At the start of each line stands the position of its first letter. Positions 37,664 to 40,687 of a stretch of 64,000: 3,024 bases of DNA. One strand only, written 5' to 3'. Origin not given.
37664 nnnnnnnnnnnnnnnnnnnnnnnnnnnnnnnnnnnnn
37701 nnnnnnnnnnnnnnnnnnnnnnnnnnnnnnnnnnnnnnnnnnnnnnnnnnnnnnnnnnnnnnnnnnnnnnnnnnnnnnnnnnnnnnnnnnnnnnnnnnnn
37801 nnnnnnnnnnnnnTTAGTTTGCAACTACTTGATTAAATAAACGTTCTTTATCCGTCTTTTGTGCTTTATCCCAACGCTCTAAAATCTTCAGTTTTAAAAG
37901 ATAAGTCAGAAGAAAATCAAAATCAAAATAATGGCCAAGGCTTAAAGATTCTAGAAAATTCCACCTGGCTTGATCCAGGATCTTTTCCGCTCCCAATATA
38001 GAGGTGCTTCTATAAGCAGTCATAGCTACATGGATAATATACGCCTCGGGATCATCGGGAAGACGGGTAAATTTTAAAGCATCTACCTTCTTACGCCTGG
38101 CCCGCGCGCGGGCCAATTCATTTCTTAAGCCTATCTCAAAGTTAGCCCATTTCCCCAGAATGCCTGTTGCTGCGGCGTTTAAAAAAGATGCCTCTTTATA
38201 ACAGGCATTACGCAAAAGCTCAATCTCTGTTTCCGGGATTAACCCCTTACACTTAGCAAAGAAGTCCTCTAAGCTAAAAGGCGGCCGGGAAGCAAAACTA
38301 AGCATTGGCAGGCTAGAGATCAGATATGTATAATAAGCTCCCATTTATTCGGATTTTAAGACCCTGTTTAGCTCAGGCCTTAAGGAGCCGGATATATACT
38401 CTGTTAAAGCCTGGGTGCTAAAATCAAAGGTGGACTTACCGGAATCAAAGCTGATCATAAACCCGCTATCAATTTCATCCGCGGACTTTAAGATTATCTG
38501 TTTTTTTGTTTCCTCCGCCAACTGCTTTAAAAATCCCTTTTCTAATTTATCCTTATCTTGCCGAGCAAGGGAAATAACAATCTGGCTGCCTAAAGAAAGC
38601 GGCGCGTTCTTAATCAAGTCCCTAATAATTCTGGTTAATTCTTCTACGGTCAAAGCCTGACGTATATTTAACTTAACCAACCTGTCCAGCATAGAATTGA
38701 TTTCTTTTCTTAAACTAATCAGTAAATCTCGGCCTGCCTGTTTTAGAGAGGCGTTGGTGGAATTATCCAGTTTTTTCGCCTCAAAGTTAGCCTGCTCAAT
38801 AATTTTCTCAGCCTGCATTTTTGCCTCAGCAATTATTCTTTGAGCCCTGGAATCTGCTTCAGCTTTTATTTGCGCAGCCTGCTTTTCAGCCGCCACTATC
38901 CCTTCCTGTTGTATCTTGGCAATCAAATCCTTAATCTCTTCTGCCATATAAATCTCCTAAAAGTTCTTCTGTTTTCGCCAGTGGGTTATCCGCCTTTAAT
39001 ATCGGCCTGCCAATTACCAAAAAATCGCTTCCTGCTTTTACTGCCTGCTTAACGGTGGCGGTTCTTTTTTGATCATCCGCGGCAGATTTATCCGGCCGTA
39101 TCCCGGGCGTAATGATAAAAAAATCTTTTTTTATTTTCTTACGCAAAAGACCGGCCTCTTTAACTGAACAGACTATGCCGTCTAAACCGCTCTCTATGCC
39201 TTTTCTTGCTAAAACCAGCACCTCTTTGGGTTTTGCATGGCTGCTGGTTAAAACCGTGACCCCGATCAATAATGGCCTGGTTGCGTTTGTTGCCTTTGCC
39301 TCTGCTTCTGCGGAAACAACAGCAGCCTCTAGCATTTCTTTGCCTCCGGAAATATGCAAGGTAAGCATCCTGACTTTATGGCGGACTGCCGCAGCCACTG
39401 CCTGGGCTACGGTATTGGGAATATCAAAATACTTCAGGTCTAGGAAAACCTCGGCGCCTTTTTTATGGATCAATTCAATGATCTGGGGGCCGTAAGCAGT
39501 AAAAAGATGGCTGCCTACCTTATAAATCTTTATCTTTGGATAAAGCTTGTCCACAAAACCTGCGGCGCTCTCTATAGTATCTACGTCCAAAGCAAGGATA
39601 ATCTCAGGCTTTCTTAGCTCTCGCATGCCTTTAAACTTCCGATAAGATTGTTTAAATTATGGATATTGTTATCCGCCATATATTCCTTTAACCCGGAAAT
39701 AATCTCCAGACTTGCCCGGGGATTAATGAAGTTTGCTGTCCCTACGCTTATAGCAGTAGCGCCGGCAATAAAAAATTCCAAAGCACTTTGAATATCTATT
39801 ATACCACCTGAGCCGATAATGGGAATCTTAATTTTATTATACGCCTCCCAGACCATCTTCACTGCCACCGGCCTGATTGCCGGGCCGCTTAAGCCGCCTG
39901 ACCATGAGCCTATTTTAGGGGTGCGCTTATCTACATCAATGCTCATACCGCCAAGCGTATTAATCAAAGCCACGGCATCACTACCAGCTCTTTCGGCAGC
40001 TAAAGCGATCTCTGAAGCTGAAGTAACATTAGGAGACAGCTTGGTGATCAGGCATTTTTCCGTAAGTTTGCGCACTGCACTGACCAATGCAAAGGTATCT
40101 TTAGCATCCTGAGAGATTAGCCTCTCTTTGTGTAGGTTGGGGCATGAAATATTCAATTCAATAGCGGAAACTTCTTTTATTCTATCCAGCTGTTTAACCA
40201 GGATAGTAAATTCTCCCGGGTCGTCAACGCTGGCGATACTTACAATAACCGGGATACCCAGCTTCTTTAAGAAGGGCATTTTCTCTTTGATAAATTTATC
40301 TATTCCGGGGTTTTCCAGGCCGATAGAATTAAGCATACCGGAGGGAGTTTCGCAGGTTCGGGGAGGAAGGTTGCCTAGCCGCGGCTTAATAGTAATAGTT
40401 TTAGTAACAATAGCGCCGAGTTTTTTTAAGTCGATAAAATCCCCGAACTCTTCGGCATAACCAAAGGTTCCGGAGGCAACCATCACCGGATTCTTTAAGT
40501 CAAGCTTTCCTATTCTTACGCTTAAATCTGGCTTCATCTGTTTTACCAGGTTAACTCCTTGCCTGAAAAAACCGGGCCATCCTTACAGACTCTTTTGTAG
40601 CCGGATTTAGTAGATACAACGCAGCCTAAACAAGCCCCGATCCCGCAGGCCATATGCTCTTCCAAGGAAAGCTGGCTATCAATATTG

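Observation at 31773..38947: Minimal V/A-type ATPase operon with Chlamydia-like gene order and a Na+-binding signature in the K subunit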

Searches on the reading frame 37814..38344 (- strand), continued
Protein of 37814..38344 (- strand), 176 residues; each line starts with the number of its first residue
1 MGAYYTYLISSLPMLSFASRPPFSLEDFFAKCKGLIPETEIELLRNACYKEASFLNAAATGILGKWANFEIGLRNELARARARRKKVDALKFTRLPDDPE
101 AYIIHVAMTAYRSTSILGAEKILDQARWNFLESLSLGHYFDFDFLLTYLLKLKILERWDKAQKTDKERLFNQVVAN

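Call 83: search_protein_families(library=pfam, proteins=[P0352, P0277, P0272], max_evalue=10)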
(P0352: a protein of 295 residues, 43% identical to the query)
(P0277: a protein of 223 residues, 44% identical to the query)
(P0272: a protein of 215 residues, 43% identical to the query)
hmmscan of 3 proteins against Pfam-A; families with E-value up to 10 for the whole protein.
P0352 (295 aa): 3 families
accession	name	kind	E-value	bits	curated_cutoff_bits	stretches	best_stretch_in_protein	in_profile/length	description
PF13464.11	RodZ_C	-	2e-12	47.3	23.9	1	216-278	2-65/72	RodZ C-terminal domain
PF14965.11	BRI3BP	-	0.078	13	27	1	137-181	55-98/179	Negative regulator of p53/TP53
PF17760.6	UvrA_inter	-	0.18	12.2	23.3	1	195-233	19-55/109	UvrA interaction domain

P0277 (223 aa): 1 family
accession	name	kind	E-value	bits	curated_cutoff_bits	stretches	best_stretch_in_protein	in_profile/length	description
PF10962.13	DUF2764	-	2.3e-05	24.6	24.1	1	152-197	205-251/271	Protein of unknown function (DUF2764)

P0272 (215 aa): 2 families
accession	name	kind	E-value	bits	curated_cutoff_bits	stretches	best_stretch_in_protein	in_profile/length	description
PF10962.13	DUF2764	-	7.5e-07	29.5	24.1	1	152-203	204-255/271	Protein of unknown function (DUF2764)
PF16150.10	DUF4858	-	0.087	13.1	22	1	97-137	40-80/188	Domain of unknown function (DUF4858)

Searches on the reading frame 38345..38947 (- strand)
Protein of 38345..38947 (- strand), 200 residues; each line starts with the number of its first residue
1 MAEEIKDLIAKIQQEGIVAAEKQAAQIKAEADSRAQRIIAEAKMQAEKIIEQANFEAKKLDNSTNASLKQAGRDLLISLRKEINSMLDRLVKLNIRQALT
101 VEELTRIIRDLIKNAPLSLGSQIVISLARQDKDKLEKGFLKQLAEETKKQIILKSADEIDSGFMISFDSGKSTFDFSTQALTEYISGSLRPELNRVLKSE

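Call 3: search_protein_families(library=pfam, proteins=[window:38345-38947:-], max_evalue=0.01)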
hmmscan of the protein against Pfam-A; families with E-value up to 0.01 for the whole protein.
window:38345-38947:- (200 aa): 2 families
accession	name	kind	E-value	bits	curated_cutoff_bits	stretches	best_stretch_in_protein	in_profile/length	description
PF05103.18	DivIVA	-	1.4e-06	28.8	28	1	14-70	66-121/131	DivIVA protein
PF01991.23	vATP-synt_E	-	3.7e-06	26.9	24.2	1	20-196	6-197/199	ATP synthase (E/31 kDa) subunit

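Call 4: search_protein_families(library=ncbifam, proteins=[window:38345-38947:-], max_evalue=0.01)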
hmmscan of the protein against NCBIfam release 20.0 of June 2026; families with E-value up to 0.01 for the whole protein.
window:38345-38947:- (200 aa): 12 families
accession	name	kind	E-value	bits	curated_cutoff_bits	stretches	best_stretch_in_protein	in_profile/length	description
NF002424.0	PRK01558.1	equivalog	4.1e-36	124.5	241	1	1-199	1-198/203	V-type ATP synthase subunit E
NF002170.0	PRK01005.1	equivalog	3.8e-10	39.9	280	1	3-113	8-120/208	V-type ATP synthase subunit E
TIGR02926.1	AhaH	equivalog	1.1e-06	28.7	48.5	1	16-69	3-56/85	ATP synthase archaeal subunit H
NF002629.0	PRK02292.1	equivalog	0.00015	21.6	184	1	19-135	13-132/192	V-type ATP synthase subunit E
NF041483.1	growth_prot_Scy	equivalog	0.00018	19.2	1040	1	15-69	884-938/1293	polarized growth protein Scy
NF011042.0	PRK14472.1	equivalog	0.0002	21.4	198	1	20-114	71-169/175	F0F1 ATP synthase subunit B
NF006574.0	PRK09098.1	subfamily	0.00045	19.7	278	1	19-59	36-76/277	HrpE/YscL family type III secretion apparatus protein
NF004412.0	PRK05759.1-3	equivalog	0.00063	19.6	156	1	3-87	75-151/185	F0F1 ATP synthase subunit B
NF050102.1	DivIVA_Wag31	equivalog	0.00075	19.5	260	1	17-63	151-197/256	DivIVA-like cell division protein Wag31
NF003049.0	PRK03963.1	equivalog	0.0051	16.7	225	0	12-197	7-196/198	V-type ATP synthase subunit E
NF041397.1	TranRegGlpR_Halo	equivalog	0.0066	16.1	300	0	146-181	77-112/253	HTH-type transcriptional regulator GlpR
NF009344.0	PRK12705.1-1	equivalog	0.0099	14.5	831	0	10-102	30-114/572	hypothetical protein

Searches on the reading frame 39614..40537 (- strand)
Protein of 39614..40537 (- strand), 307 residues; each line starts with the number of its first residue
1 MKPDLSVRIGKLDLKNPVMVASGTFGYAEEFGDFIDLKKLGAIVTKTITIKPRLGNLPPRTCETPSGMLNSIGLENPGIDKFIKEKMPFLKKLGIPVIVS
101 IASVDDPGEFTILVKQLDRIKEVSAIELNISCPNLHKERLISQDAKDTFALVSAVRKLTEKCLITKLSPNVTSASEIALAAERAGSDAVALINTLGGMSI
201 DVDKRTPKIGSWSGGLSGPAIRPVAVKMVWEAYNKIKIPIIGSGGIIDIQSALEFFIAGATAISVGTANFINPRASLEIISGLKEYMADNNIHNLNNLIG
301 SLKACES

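Call 23: search_protein_families(library=pfam, proteins=[window:39614-40537:-], max_evalue=0.001)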
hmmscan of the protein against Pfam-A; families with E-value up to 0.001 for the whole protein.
window:39614-40537:- (307 aa): 3 families
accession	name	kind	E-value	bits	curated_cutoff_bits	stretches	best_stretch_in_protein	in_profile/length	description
PF01180.27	DHO_dh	-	3.1e-69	233.8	27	1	5-287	2-291/291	Dihydroorotate dehydrogenase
PF03060.21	NMO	-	5.8e-05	23.1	28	1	161-268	133-224/331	Nitronate monooxygenase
PF04481.18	DUF561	-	0.0008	19.1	21.6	0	145-268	102-216/243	Protein of unknown function (DUF561)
